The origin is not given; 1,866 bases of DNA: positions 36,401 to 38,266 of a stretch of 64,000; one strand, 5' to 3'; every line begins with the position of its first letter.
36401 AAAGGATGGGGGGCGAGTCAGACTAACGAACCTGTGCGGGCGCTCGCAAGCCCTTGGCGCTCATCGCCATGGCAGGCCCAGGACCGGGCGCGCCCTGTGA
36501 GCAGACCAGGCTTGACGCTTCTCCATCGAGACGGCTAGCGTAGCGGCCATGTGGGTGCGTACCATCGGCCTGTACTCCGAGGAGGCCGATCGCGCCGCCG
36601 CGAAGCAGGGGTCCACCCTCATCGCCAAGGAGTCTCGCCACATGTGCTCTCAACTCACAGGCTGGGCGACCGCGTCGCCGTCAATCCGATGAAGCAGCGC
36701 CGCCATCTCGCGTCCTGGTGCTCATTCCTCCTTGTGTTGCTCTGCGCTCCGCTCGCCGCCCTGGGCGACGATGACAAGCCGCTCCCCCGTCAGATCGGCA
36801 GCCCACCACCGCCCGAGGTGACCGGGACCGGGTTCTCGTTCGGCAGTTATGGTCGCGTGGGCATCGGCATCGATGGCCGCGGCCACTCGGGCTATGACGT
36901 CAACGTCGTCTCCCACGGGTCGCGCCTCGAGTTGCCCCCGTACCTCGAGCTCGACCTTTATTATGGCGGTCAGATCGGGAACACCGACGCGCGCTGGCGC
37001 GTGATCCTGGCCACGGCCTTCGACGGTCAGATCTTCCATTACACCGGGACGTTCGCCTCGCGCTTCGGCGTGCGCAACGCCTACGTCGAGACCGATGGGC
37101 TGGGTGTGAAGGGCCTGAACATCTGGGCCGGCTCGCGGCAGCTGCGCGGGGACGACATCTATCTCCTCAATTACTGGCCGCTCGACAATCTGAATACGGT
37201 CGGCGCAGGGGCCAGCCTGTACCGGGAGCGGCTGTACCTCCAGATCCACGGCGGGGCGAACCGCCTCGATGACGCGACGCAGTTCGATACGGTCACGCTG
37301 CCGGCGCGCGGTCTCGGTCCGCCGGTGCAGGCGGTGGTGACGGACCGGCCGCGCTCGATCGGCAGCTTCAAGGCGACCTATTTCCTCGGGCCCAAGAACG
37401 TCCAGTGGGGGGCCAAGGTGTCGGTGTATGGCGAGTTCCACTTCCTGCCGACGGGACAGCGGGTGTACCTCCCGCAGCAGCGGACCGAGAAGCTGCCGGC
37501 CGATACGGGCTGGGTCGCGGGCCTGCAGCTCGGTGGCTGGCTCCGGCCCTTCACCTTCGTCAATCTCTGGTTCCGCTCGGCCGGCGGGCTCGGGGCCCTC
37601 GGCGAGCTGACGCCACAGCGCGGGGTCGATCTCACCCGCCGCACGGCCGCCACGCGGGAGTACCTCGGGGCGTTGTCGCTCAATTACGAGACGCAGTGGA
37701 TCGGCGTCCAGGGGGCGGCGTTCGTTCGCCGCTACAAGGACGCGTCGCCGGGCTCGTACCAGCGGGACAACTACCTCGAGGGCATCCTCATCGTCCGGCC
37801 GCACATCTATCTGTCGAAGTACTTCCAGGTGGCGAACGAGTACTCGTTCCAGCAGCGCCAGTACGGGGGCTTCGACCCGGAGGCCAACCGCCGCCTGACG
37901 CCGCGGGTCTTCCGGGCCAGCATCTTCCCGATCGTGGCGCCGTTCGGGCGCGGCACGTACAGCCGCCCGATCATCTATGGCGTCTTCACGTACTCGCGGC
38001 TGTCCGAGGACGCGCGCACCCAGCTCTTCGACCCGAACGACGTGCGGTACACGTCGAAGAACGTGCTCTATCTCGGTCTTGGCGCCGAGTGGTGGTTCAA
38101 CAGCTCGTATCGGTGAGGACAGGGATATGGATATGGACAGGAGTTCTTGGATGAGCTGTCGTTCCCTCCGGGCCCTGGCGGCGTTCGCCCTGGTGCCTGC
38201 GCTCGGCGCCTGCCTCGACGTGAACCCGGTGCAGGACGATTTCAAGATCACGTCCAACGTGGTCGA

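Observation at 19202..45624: Lipoprotein-based starch/glycogen utilisation locus (isoamylase, CBM20 amylase, pullulanase, three GH13 lipoproteins, CBM48-like binder, OM beta-barrel)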

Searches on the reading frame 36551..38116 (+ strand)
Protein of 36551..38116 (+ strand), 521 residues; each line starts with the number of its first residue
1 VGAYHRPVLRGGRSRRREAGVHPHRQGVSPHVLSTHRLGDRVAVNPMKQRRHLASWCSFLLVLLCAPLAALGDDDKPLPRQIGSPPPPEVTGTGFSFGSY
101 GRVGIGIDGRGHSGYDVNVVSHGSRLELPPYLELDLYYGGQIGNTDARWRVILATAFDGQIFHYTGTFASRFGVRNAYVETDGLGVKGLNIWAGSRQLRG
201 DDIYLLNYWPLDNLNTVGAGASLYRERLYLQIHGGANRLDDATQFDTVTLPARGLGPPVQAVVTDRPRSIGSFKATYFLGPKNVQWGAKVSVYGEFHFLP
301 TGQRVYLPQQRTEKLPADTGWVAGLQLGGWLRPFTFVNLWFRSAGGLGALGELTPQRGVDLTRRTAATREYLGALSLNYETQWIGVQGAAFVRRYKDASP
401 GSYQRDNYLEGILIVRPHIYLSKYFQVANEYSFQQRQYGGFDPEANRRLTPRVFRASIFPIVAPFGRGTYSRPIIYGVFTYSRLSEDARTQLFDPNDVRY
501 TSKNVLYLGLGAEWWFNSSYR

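Call 5: search_protein_families(library=pfam, proteins=[window:36551-38116:+], max_evalue=0.01)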
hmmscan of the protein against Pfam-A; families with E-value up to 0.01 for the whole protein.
window:36551-38116:+ (521 aa): 1 family
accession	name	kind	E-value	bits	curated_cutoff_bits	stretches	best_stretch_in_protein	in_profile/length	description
PF02264.21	LamB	-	6.4e-20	72.9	25.1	1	97-516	1-378/378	LamB porin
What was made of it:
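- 36689..38116 (+): LamB-family carbohydrate porin (475 aa) with a signal-peptidase-I-type signal (…APLAALG|DDD). Pfam LamB 6.4e-20, 72.9 bits against a cut-off of 25.1, profile 1-378/378 (call 5).
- Checked: The 'barrel' at 36689-38116(+) matches Pfam LamB (72.9 bits against a cut-off of 25.1, full profile; call 5).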

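Call 8: search_protein_families(library=ncbifam, proteins=[window:36551-38116:+], max_evalue=0.001)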
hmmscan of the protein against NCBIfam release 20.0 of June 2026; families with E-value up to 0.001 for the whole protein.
window:36551-38116:+ (521 aa): 0 families

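Call 11: find_homologous_proteins(query=window:36689-38116:+, max_evalue=0.00001)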
Query window:36689-38116:+ (475 aa): 1436 proteins with E <= 0.00001 among 8000 candidates; the best 120 are listed.
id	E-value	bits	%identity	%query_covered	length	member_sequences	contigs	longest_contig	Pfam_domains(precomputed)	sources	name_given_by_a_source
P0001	9.1e-277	937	84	100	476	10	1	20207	PF02264.23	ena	-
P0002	3.2e-195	668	63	97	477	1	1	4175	PF02264.23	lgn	-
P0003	2.9e-192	658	64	93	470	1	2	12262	PF02264.23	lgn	-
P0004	2.4e-182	625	60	97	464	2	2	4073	PF02264.23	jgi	-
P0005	6.8e-175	601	60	93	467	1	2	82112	PF02264.23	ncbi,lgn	-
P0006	6.8e-169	581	60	93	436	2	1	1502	PF02264.23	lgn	-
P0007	4.3e-168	578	56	97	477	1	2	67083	PF02264.23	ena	-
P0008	1.0e-166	574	58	93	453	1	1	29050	PF02264.23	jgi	jgi:maltoporin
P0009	1.7e-162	560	54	100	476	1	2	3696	PF02264.23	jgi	jgi:hypothetical protein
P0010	1.8e-162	560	57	93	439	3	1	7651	PF02264.23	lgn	-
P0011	4.4e-162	558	58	93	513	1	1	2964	PF02264.23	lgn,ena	-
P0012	5.3e-162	558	57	93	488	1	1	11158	PF02264.23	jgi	jgi:maltoporin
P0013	1.8e-161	556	57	92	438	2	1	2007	PF02264.23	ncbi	ncbi:MAG TPA: carbohydrate porin, partial [Polyangia bacterium]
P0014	3.8e-161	555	56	93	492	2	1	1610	PF02264.23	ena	-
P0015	7.2e-161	554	53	100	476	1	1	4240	PF02264.23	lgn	-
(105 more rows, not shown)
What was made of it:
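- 36689..38116 (+): 1436 homologues, those with a taxon name being Myxococcota/Polyangia or broader proteobacterial MAGs, and many labelled maltoporin or carbohydrate porin (call 11).
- On Enterobacterial pullulanase/maltose system: Homologues are labelled maltoporin (call 11).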

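Call 12: find_encoding_contigs(protein=P0001, flank=10000, max_places=2)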
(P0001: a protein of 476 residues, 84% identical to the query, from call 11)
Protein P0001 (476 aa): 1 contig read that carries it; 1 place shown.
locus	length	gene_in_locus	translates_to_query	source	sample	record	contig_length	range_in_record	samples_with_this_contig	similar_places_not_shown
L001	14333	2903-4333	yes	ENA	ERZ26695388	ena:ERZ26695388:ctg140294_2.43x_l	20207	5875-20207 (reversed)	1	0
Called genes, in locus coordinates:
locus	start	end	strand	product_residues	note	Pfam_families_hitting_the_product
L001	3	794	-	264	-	?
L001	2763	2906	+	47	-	-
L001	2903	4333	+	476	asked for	PF02264:LamB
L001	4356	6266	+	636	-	PF00128:Alpha-amylase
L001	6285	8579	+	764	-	PF00128:Alpha-amylase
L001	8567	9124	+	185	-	-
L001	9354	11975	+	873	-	-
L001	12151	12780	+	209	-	-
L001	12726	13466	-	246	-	PF01694:Rhomboid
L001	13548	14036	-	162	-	PF00293:NUDIX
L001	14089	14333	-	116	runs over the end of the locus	-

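Call 13: find_encoding_contigs(protein=P0005, flank=10000, max_places=2)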
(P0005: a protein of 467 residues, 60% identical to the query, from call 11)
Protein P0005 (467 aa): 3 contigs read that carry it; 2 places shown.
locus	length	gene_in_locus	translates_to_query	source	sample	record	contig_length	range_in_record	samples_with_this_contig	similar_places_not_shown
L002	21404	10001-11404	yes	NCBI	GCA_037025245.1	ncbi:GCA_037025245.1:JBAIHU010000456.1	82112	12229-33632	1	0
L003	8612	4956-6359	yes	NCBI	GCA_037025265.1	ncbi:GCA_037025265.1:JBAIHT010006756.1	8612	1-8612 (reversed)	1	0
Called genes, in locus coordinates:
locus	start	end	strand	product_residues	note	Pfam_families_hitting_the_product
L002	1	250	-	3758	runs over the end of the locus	PF00515:TPR_1 (faint), PF07719:TPR_2 (faint), PF13174:TPR_6 (faint), PF13176:TPR_7 (faint), PF13181:TPR_8 (faint), PF13414:TPR_11 (faint), PF13428:TPR_14 (faint), PF14559:TPR_19 (weak), +3 more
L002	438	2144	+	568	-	PF13414:TPR_11 (faint), PF13431:TPR_17 (faint), PF13432:TPR_16 (weak)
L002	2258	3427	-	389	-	PF02085:Cytochrom_CIII (faint), PF14522:Cytochrome_C7 (weak), PF14537:Cytochrom_c3_2 (faint), PF09699:Paired_CXXCH_1 (faint), PF14522:Cytochrome_C7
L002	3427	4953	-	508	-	-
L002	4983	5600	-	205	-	-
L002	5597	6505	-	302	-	PF00753:Lactamase_B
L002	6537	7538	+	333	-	-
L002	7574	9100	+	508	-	-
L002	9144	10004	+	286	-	-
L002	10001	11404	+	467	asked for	PF02264:LamB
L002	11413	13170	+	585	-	PF00128:Alpha-amylase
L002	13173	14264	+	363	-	PF00005:ABC_tran, PF13304:AAA_21 (faint), PF17912:OB_MalK (faint), PF08402:TOBE_2, PF03459:TOBE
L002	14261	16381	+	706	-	PF01547:SBP_bac_1, PF13416:SBP_bac_8, PF00528:BPD_transp_1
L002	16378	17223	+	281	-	PF00528:BPD_transp_1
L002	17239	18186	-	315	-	PF21686:LigD_Prim-Pol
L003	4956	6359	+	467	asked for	PF02264:LamB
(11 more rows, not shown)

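Call 23: find_related_loci(query=A1, collection=genome_contigs, flank=10000)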
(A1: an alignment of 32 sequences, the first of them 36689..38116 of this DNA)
Query A1 (475 aa) in genome_contigs; peptide patterns used: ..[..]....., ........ (x = any residue, [..] = any of these).
599 stretches matched a pattern (row limit reached: there are more); 585 encode a relative of the query (tblastn E <= 1e-3); the best 80 are kept; 80 distinct loci.
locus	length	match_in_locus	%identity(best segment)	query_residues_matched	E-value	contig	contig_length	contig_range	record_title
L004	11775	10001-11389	56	8-475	5e-164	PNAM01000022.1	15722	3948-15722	MAG: Myxococcales bacterium isolate palsa_1104 73.20110800_P1D.52_contig_3761, whole genome shotgun sequence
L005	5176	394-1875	54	1-475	2e-164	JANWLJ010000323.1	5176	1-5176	MAG: Polyangium sp. isolate CRAIB_MAG117 c_000000112374, whole genome shotgun sequence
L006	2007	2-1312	57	37-474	2e-174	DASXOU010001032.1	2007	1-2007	MAG TPA_asm: Polyangia bacterium isolate SMAG_U5390 k141_3317575, whole genome shotgun sequence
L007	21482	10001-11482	51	1-471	3e-158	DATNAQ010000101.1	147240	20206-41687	MAG TPA_asm: Polyangia bacterium isolate SMAG_U11165 k141_3736163, whole genome shotgun sequence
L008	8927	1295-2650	56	27-474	2e-155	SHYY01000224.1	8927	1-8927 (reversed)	MAG: Myxococcales bacterium isolate Baikal-deep-G131 BACOMB-C37422, whole genome shotgun sequence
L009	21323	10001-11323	55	34-475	1e-154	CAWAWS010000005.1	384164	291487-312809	MAG: uncultured delta proteobacterium isolate MFD04540.bin.2.104 genome assembly, contig: contig_1494, whole genome shot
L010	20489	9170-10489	54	34-474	9e-154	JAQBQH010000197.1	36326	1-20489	MAG: Myxococcales bacterium isolate RYN_368 scaffold_107564, whole genome shotgun sequence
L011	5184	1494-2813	55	35-475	6e-156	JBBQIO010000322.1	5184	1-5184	MAG: Polyangia bacterium isolate Co_metawrap_805 Cmw_805_k141_8218540_length_5184_cov_6.0000, whole genome shotgun seque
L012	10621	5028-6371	55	21-472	2e-152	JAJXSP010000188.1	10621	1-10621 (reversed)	MAG: Myxococcales bacterium isolate BP4.bin10 NODE_8512_length_10621_cov_1.349438, whole genome shotgun sequence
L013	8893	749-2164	53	14-475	1e-161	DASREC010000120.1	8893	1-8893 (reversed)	MAG TPA_asm: Polyangia bacterium isolate SMAG_U9996 k141_1483181, whole genome shotgun sequence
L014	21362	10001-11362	55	37-475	5e-146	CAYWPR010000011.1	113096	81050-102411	MAG TPA_asm: uncultured Myxococcales bacterium isolate SRP189682_co2_70 genome assembly, contig: NODE_81_length_113096_c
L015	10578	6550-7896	52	35-471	2e-140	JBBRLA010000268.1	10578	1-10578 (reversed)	MAG: Polyangia bacterium isolate La1_concoct.199 LA1C_C.199_k141_2517315L_10578_cov_15.6421, whole genome shotgun sequen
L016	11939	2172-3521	52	37-475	7e-140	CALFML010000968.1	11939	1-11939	MAG TPA_asm: uncultured Myxococcales bacterium isolate SRR6231182_bin.80_CONCOCT_v1.1_MAG genome assembly, contig: ERZ65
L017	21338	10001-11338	50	38-475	2e-138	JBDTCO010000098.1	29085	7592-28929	MAG: Polyangia bacterium isolate cluster2_bin.158 k127_50203, whole genome shotgun sequence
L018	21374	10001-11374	50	37-475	1e-136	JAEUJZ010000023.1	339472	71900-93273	MAG: Myxococcales bacterium isolate new MAG-82 k141_1852420, whole genome shotgun sequence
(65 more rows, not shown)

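Call 85: search_protein_families(library=ncbifam, proteins=[window:36689-38116:+], max_evalue=0.001)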
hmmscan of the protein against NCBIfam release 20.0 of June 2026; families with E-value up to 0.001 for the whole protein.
window:36689-38116:+ (475 aa): 0 families

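Call 86: search_solved_structures(query=A1, max_evalue=0.01)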
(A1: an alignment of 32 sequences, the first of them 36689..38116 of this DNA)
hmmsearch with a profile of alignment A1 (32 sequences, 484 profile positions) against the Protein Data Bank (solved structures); distinct sequences matched with E-value up to 0.01: 0.

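Call 87: search_solved_structures(query=A1, max_evalue=10)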
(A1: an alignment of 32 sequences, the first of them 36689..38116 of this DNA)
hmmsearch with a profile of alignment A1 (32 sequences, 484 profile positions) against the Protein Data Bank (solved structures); distinct sequences matched with E-value up to 10: 5.
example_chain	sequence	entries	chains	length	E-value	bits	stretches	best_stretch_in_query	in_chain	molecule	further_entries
1mpr_A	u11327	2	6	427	0.01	17.8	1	58-175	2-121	MALTOPORIN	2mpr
8xcj_A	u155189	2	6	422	0.047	15.6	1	58-175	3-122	Maltoporin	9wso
1af6_A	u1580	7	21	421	0.06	15.3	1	58-175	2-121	MALTOPORIN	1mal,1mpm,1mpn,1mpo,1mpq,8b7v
5f72_T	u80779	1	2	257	0.55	12.1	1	139-183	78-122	Single chain Fv from a Fab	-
7km6_H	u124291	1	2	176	1.4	10.7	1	104-190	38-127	5G7 human monoclonal FAB heavy chain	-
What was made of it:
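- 36689..38116 (+): The only PDB profile hits are maltoporins, and they are weak (E 0.01-0.06; call 87).
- On Enterobacterial pullulanase/maltose system: PDB maltoporins are the top hits but weak (E 0.01; call 87).
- Closest known: Klebsiella oxytoca/pneumoniae pullulanase PulA with the maltose-regulon maltoporin LamB. Different: The porin is only distantly related to enterobacterial LamB (call 87).
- The porin is a very distant LamB relative (PDB maltoporins only at E 0.01; call 87).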
